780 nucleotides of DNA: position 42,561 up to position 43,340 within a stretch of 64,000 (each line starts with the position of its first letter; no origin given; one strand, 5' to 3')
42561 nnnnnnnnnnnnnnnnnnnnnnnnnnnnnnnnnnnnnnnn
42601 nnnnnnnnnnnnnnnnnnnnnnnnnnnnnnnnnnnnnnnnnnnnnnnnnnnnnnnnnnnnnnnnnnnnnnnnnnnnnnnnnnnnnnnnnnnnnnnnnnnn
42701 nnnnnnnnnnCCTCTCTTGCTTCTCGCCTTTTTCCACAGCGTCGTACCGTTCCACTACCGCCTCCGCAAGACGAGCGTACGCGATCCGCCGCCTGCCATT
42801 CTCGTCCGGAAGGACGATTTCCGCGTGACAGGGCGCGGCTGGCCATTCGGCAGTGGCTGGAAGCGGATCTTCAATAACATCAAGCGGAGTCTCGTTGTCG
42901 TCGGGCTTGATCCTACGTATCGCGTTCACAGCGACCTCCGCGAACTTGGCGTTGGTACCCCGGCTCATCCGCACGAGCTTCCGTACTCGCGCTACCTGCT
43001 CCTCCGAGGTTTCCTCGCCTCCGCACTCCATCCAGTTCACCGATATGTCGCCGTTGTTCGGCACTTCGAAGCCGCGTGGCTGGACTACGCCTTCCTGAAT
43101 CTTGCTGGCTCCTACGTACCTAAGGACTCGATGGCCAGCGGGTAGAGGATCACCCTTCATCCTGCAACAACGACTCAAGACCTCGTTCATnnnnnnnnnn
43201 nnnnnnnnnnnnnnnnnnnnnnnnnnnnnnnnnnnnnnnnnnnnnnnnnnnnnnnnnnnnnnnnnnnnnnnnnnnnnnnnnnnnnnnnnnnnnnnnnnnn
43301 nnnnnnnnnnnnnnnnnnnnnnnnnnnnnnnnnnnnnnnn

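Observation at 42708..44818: Orphan, translationally coupled four-gene cassette (47 aa, 226 aa, 282 aa, 150 aa) with no recognisable domains: candidate novel defence or toxin-antitoxin-like system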

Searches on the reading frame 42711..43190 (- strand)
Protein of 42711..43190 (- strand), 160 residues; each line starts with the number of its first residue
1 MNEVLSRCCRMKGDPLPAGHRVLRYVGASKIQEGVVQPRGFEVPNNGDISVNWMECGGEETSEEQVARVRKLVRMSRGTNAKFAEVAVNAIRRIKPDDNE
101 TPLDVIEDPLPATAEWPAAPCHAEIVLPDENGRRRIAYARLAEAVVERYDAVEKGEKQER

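Call 7: search_protein_families(library=pfam, proteins=[window:42711-43190:-], max_evalue=1)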
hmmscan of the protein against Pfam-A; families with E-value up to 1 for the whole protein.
window:42711-43190:- (160 aa): 0 families

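Call 8: search_protein_families(library=padloc, proteins=[window:42711-43190:-], max_evalue=1)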
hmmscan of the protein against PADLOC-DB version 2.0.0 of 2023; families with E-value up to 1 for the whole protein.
window:42711-43190:- (160 aa): 0 families

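Call 9: search_protein_families(library=ncbifam, proteins=[window:42711-43190:-], max_evalue=1)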
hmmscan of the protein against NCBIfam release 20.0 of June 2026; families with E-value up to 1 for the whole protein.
window:42711-43190:- (160 aa): 0 families

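Call 10: search_protein_families(library=phrogs, proteins=[window:42711-43190:-], max_evalue=1)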
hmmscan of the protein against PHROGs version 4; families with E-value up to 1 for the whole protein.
window:42711-43190:- (160 aa): 0 families

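Call 20: find_homologous_proteins(query=window:42711-43190:-, max_evalue=0.1)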
Query window:42711-43190:- (160 aa): 7 proteins with E <= 0.1 among 95 candidates.
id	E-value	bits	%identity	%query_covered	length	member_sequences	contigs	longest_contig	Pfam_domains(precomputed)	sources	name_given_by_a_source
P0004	8.5e-32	128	51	89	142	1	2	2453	-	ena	-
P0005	1.6e-31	127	51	88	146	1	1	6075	-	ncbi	-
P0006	1.9e-30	124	49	91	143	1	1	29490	-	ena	-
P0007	2.9e-29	120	48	89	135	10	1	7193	-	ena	-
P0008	6.1e-24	103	45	92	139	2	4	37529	-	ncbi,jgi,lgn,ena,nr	ncbi:MAG: hypothetical protein OXF73_11480 [Gammaproteobacteria bacterium]|nr:hypothetical protein [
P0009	1.7e-19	88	45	76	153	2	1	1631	-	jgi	jgi:hypothetical protein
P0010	2.4e-18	85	43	76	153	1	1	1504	-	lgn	-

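Call 21: find_encoding_contigs(protein=P0006, flank=8000, max_places=3)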
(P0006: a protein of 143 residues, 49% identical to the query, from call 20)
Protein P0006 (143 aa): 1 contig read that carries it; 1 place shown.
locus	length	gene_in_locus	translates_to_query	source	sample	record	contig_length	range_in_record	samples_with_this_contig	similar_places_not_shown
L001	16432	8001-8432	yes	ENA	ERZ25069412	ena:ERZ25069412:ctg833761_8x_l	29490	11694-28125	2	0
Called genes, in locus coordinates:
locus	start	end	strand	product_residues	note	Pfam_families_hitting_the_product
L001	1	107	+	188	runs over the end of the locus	-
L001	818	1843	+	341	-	PF07486:Hydrolase_2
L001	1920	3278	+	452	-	PF02878:PGM_PMM_I, PF02879:PGM_PMM_II, PF02880:PGM_PMM_III, PF00408:PGM_PMM_IV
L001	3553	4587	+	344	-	PF01494:FAD_binding_3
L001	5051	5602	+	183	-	-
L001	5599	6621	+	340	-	-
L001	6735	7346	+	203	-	-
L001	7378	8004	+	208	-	-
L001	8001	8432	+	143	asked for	-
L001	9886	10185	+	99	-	PF02826:2-Hacid_dh_C (weak), PF07991:KARI_N, PF03807:F420_oxidored (weak)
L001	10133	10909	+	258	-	PF07991:KARI_N, PF01450:KARI_C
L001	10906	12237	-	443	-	PF00988:CPSase_sm_chain, PF00117:GATase, PF07722:Peptidase_C26 (faint)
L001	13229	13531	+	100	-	-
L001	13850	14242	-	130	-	-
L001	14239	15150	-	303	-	-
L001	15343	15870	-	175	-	-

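Call 22: find_encoding_contigs(protein=P0008, flank=8000, max_places=4)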
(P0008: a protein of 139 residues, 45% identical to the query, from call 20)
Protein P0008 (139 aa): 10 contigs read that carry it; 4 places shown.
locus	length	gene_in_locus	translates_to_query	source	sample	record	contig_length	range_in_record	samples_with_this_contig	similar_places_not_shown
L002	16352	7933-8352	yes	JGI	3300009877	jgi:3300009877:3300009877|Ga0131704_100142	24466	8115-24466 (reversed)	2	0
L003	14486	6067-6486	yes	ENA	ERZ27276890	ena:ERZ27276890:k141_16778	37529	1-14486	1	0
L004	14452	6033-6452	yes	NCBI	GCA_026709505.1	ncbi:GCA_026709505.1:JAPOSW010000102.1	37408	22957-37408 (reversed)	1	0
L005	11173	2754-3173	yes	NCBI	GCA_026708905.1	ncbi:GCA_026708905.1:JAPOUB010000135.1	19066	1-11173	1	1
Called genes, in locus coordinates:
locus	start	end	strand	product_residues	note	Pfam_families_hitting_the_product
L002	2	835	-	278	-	?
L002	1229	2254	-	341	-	PF01820:Dala_Dala_lig_N, PF02786:CPSase_L_D2, PF02222:ATP-grasp, PF07478:Dala_Dala_lig_C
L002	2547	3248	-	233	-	PF07510:GmrSD_C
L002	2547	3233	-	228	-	PF07510:GmrSD_C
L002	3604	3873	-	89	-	-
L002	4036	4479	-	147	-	PF03235:GmrSD_N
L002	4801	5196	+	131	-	-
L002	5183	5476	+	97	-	-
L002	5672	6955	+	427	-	-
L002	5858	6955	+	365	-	-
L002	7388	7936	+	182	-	-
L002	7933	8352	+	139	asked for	-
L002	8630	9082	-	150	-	-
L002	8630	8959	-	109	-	-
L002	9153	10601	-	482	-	PF00361:Proton_antipo_M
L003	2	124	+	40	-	?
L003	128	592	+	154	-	-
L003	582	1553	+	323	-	PF14390:DUF4420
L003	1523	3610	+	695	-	PF22879:AIPR_N, PF10592:AIPR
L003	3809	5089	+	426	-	-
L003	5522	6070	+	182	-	-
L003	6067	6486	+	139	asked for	-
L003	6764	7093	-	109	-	-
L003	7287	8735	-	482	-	PF00361:Proton_antipo_M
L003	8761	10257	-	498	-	PF01059:Oxidored_q5_N (weak), PF00361:Proton_antipo_M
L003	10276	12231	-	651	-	PF00662:Proton_antipo_N, PF00361:Proton_antipo_M, PF06455:NADH5_C (weak)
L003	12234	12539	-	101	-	PF00420:Oxidored_q2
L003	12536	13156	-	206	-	PF00499:Oxidored_q3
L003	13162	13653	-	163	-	PF14697:Fer4_21 (faint), PF12797:Fer4_2 (faint), PF12800:Fer4_4 (faint), PF12837:Fer4_6 (faint), PF13237:Fer4_10, PF12838:Fer4_7, PF13187:Fer4_9, PF00037:Fer4 (weak), +2 more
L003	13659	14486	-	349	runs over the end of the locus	PF00146:NADHdh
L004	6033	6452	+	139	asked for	-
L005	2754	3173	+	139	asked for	-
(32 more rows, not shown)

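Call 29: find_related_loci(query=A2, collection=genome_contigs, flank=10000)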
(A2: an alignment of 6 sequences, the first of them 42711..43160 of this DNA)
Query A2 (150 aa) in genome_contigs; peptide patterns used: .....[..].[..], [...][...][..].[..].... (x = any residue, [..] = any of these).
82 stretches matched a pattern; 10 encode a relative of the query (tblastn E <= 1e-3); 10 distinct loci.
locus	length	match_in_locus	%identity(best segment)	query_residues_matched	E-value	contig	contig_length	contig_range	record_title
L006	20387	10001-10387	48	1-139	3e-35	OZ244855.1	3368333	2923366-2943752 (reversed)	MAG: Candidatus Poriferihabitans sp. isolate 02711fc3-2c7e-402c-87d4-6a55832cb424 genome assembly, chromosome: 1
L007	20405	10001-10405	47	1-142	6e-35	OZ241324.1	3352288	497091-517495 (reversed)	MAG: uncultured Pseudohongiella sp. isolate d3aff5fe-6936-4dba-83f8-42c5914a9891 genome assembly, chromosome: 1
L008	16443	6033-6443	45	1-147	1e-33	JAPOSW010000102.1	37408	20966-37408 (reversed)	MAG: Gammaproteobacteria bacterium isolate CAR2_bin_8 NODE_321_length_37408_cov_12.0327, whole genome shotgun sequence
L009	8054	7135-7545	45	1-147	2e-33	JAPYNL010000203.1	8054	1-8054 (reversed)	MAG: Arenicellales bacterium isolate r_caze12_13 Seq203, whole genome shotgun sequence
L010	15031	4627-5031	46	1-144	2e-32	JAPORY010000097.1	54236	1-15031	MAG: Aestuariivita sp. isolate CAR2_bin_10 NODE_161_length_54236_cov_11.7105, whole genome shotgun sequence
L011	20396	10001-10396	43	1-141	6e-25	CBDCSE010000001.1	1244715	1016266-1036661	MAG: Paracoccaceae bacterium isolate c3939c7c-8abd-4c83-b86c-840b32e25a08 genome assembly, contig: contig_1, whole genom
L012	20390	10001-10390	34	1-122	2e-14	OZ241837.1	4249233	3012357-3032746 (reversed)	MAG: Arenicellales bacterium isolate e136e302-b5bb-49f9-86ed-29cc4dfdc771 genome assembly, chromosome: 1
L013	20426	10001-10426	31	1-142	4e-13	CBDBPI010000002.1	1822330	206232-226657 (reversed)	MAG: Dehalococcoidia bacterium isolate 10daed5f-1fdc-4a8a-833a-0f530d489894 genome assembly, contig: contig_2, whole gen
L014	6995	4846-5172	31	1-101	3e-9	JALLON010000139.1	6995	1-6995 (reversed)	Acidobacteria bacterium AH-259-G07 AH-259-G07_NODE_139, whole genome shotgun sequence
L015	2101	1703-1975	34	1-81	7e-7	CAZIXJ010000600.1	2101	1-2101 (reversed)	MAG TPA_asm: uncultured Hyphomicrobiales bacterium isolate SRP332253_co1_21 genome assembly, contig: NODE_78681_length_2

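Call 32: search_protein_families(library=pfam, proteins=[L006:8474-9454:+, L007:8484-9476:+, L007:6765-8333:+, L011:8465-9442:+, L011:6313-8187:+, L010:2864-4048:+, L014:3041-3976:+, L012:3210-9389:+, L003:3809-5089:+, L013:7544-8158:+], max_evalue=0.01)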
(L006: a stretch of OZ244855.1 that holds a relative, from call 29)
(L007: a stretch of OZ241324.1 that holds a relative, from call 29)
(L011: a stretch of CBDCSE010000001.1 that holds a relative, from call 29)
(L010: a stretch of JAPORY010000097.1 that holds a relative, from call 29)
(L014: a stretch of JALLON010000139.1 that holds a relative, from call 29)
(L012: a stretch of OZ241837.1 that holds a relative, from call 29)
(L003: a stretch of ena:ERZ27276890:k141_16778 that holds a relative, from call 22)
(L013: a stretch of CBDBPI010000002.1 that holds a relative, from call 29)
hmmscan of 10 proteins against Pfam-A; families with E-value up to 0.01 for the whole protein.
L006:8474-9454:+ (326 aa): 1 family
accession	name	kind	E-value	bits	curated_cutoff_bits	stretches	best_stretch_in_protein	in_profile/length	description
PF00041.27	fn3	-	0.0027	18.3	25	1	271-316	36-77/84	Fibronectin type III domain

L007:8484-9476:+ (330 aa): 0 families

L007:6765-8333:+ (522 aa): 1 family
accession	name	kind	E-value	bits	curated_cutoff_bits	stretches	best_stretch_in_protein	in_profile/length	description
PF02028.23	BCCT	-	6.3e-167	556.3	27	1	36-517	1-485/485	BCCT, betaine/carnitine/choline family transporter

L011:8465-9442:+ (325 aa): 2 families
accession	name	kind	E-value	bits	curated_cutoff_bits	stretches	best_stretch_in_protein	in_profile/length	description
PF00041.27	fn3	-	8.2e-05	23.2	25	1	271-317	36-78/84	Fibronectin type III domain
PF25059.1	FN3_DSCAM-DSCAML_C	-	0.0021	18.8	39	1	268-322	24-79/89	DSCAM/DSCAML C-terminal Fn3-like domain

L011:6313-8187:+ (624 aa): 3 families
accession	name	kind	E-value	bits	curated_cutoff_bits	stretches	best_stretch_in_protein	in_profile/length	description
PF13749.12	HATPase_c_4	-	8.9e-18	64.5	26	1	350-438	3-82/89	Putative ATP-dependent DNA helicase recG C-terminal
PF04326.19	SLFN_AlbA_2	-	1.5e-16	61.4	25.3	1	61-180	1-117/118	Schlafen, AlbA_2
PF13620.12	CarboxypepD_reg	-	0.0014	19.4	32.3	1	456-516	2-61/82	Carboxypeptidase regulatory-like domain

L010:2864-4048:+ (394 aa): 2 families
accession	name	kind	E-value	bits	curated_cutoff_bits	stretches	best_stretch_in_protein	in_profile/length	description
PF00041.27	fn3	-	0.0012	19.5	25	1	337-385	34-81/84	Fibronectin type III domain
PF25059.1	FN3_DSCAM-DSCAML_C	-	0.0037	18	39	1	336-383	24-72/89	DSCAM/DSCAML C-terminal Fn3-like domain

L014:3041-3976:+ (311 aa): 0 families

L012:3210-9389:+ (2059 aa): 2 families
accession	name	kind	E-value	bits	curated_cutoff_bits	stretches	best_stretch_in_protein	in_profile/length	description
PF24407.1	HTH_upst_double_PIN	-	1.1e-07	32.5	27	1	839-902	6-69/70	HTH_upstream_double_PIN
PF20698.3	PIN-TPR-GreABC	-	0.001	19.8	27.8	0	916-986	2-64/138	PIN domain associated with the TPR-GreAB-C-PIN system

L003:3809-5089:+ (426 aa): 3 families
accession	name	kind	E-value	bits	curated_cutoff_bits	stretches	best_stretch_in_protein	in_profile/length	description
PF13191.12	AAA_16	-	3.2e-05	24.9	32.6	1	35-215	2-155/167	AAA ATPase domain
PF13401.12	AAA_22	-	0.00014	22.6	27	1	60-237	6-129/130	AAA domain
PF01637.24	ATPase_2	-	0.0054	17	33.2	1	66-284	27-211/225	ATPase domain predominantly from Archaea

L013:7544-8158:+ (204 aa): 0 families

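Call 36: predict_structure(alignment_id=A1)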
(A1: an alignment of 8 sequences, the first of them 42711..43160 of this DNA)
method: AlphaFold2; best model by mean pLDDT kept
length: 150 residues; sequences in the alignment: 8
mean_pLDDT: 48.9   pTM: 0.43
mean pLDDT of the five models: 48.9, 48.3, 47.8, 45.0, 41.2
residues with pLDDT >= 90: 0; 70-90: 1; 50-70: 59; < 50: 90
segments of 3 or more residues with pLDDT < 50: 1-14, 16-50, 52-76, 105-112, 146-150
pLDDT, mean of each block of 10 residues (from residue 1): 33 45 41 42 41 44 33 47 64 57 48 61 67 61 49
secondary structure, 60 per line:
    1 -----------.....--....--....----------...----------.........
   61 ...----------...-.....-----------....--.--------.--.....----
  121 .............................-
elements in order: E12-16 E19-22 E25-28 E39-41 H52-63 E74-76 H78-82 E94-97 E112-116 H121-149

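Call 37: search_protein_families(library=padloc, proteins=[L006:8474-9454:+, L006:9462-10004:+, L006:10001-10420:+, L011:8465-9442:+, L010:2864-4048:+, L014:3041-3976:+, L014:4007-4849:+, L003:3809-5089:+, L001:6735-7346:+, L001:7378-8004:+], max_evalue=0.1)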
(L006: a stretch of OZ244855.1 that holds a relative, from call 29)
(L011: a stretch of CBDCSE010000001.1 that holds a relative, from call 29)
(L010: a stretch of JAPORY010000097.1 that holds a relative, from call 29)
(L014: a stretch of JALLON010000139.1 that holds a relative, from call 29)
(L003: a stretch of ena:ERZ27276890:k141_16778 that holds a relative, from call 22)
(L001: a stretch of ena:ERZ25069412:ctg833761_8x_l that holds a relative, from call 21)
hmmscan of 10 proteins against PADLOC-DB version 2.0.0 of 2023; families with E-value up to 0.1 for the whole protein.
L006:8474-9454:+ (326 aa): 0 families

L006:9462-10004:+ (180 aa): 0 families

L006:10001-10420:+ (139 aa): 0 families

L011:8465-9442:+ (325 aa): 0 families

L010:2864-4048:+ (394 aa): 0 families

L014:3041-3976:+ (311 aa): 0 families

L014:4007-4849:+ (280 aa): 0 families

L003:3809-5089:+ (426 aa): 2 families
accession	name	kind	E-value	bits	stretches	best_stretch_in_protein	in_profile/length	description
PDLC04140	mad8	-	3.2e-06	24.9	1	58-206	26-207/314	mads_8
PDLC00915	TRIP13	-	0.042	11.2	1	60-106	64-109/302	TRIP13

L001:6735-7346:+ (203 aa): 0 families

L001:7378-8004:+ (208 aa): 0 families

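Call 38: search_protein_families(library=ncbifam, proteins=[L006:8474-9454:+, L006:9462-10004:+, L006:10001-10420:+, L011:8465-9442:+, L010:2864-4048:+, L014:3041-3976:+, L014:4007-4849:+, L003:3809-5089:+, L001:6735-7346:+, L001:7378-8004:+], max_evalue=0.1)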
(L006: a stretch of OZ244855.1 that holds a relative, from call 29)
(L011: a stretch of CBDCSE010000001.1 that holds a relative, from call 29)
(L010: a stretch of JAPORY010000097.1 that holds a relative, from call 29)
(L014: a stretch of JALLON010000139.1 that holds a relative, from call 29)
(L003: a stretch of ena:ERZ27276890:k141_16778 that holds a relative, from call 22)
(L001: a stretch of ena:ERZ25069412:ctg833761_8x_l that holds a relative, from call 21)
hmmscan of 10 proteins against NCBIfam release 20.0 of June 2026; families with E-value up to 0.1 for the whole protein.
L006:8474-9454:+ (326 aa): 0 families

L006:9462-10004:+ (180 aa): 0 families

L006:10001-10420:+ (139 aa): 0 families

L011:8465-9442:+ (325 aa): 0 families

L010:2864-4048:+ (394 aa): 1 family
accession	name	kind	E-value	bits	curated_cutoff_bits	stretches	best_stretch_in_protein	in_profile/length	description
NF033764.1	gliding_CglF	equivalog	0.014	15.4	90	1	282-341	16-75/88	adventurous gliding motility protein CglF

L014:3041-3976:+ (311 aa): 1 family
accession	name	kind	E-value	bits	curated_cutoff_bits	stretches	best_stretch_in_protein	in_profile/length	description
TIGR04255.1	sporadTIGR04255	subfamily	6.5e-21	75.3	30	1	62-305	3-249/252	TIGR04255 family protein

L014:4007-4849:+ (280 aa): 0 families

L003:3809-5089:+ (426 aa): 2 families
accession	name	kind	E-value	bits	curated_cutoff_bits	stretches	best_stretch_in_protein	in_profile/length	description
TIGR02928.1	TIGR02928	subfamily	0.0059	15.5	181.3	1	62-121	43-103/366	orc1/cdc6 family replication initiation protein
TIGR03439.1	methyl_EasF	subfamily_domain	0.043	12.7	205.55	1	38-111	56-125/321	EasF family methyltransferase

L001:6735-7346:+ (203 aa): 2 families
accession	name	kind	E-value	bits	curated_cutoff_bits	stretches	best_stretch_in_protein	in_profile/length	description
TIGR03168.1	1-PFK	subfamily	0.024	13.5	216.4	1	50-118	4-72/305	hexose kinase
NF007632.0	PRK10294.1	equivalog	0.082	12.2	353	0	51-125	8-82/310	6-phosphofructokinase II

L001:7378-8004:+ (208 aa): 0 families

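Call 70: search_solved_structures(query=A6, max_evalue=10)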
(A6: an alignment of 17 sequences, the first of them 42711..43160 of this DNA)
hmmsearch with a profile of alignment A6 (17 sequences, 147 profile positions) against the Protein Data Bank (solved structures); distinct sequences matched with E-value up to 10: 2.
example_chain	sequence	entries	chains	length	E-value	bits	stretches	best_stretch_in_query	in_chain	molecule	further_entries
8i9i_A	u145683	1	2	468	0.58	13.5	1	84-124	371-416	Glutamate--tRNA ligase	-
3qav_A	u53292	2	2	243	0.8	13.1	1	23-81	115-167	Rho-class glutathione S-transferase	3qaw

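Call 71: search_solved_structures(query=A4, max_evalue=10)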
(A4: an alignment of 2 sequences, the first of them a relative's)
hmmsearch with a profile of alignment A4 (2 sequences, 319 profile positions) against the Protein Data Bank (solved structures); distinct sequences matched with E-value up to 10: 1.
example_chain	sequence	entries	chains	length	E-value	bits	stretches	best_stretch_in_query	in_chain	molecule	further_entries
2zag_A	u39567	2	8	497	0.84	12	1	233-279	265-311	Oligosaccharyl transferase stt3 subunit related protein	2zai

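Call 76: search_dna_similar(query=window:42711-43160:-, collection=plasmids, mode=protein, max_evalue=0.001, max_rows=15)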
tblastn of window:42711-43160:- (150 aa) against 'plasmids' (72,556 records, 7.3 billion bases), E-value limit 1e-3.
No match.

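Call 79: find_related_loci(query=A2, collection=metagenome_contigs, flank=6000)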
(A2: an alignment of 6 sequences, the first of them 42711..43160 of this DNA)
Query A2 (150 aa) in metagenome_contigs; peptide patterns used: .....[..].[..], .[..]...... (x = any residue, [..] = any of these).
356 stretches matched a pattern; 3 encode a relative of the query (tblastn E <= 1e-3); 3 distinct loci.
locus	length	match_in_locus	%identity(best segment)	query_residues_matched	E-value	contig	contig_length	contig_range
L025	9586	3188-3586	49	1-141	9e-38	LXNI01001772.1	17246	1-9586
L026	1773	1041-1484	34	1-142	5e-17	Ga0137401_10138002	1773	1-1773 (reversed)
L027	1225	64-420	30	1-116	5e-9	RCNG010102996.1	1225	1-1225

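Call 82: fold_search(model_id=the predicted structure, library=pdb)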
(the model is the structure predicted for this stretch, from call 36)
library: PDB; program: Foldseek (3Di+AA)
matches with E <= 10: 63; with E <= 0.001: 0
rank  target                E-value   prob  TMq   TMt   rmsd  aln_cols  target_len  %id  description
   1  4c8y_A                5.2e-01  0.07  0.18  0.13  11.8       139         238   15  Cas6 (TTHA0078) substrate mimic complex (released 2013-11-06)
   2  4c8y_B                8.2e-01  0.05  0.18  0.13  11.6       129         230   16  Cas6 (TTHA0078) substrate mimic complex (released 2013-11-06)
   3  4c97_B                9.4e-01  0.06  0.19  0.13  11.4       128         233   15  Cas6 (TTHA0078) H37A mutant (released 2013-11-06)
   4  4c97_A                1.0e+00  0.05  0.17  0.14  11.3       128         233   16  Cas6 (TTHA0078) H37A mutant (released 2013-11-06)
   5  9ds0_B                3.0e+00  0.07  0.23  0.09   4.8        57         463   23  Crystal structure of sphA with MeVGQ (released 2025-10-22)
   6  1ec6_A                3.2e+00  0.08  0.20  0.32   5.2        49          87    6  CRYSTAL STRUCTURE OF NOVA-2 KH3 K-HOMOLOGY RNA-BINDING DOMAIN BOUND TO 20-MER RNA HAIRPIN (released 2000-02-21)
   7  1m5h_A                3.2e+00  0.08  0.24  0.14   5.2        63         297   19  Formylmethanofuran:tetrahydromethanopterin formyltransferase from Archaeoglobus fulgidus (released 2002-07-26)
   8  7pks_C                3.7e+00  0.03  0.20  0.13  13.0        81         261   16  Structural basis of Integrator-mediated transcription regulation (released 2021-12-08)
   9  6u5b_g                3.7e+00  0.01  0.12  0.07  21.3       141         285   10  CryoEM Structure of Pyocin R2 - precontracted - baseplate (released 2020-04-15)
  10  9cxj_B                3.9e+00  0.02  0.23  0.08  18.0       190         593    9  Structure of PDE6C in complex with the rod inhibitory p gamma subunit with disordered GafA region (released 2024-12-18)
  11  9hny_FQ               4.5e+00  0.04  0.23  0.16  14.8       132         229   11  Mitoribosomal small subunit in complex with Mettl15 and Mettl17 (released 2025-03-26)
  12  9igt_7                4.8e+00  0.04  0.15  0.06   8.1        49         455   18  Assembly intermediate of human mitochondrial ribosome small subunit bound to METTL15, RBFA, and mtIF2 (State M2.1) (released 2026-03-11)
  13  9dos_D                4.8e+00  0.04  0.22  0.09   4.7        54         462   18  Crystal structure of sphA with hydroVGQ (released 2025-10-22)
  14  2idl_A                4.8e+00  0.03  0.23  0.29  14.6       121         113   13  Crystal Structure of Conserved Protein of Unknown Function from Streptococcus pneumoniae (released 2006-10-17)
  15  6v3f_A                4.8e+00  0.01  0.12  0.03  12.5        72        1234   12  Structure of NPC1-like intracellular cholesterol transporter 1 (NPC1L1) (released 2020-07-01)
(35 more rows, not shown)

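Call 86: search_dna_similar(query=window:42711-43160:-, collection=phages, mode=protein, max_evalue=0.1, max_rows=10)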
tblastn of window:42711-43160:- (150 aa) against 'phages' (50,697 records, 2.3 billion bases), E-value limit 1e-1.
No match.
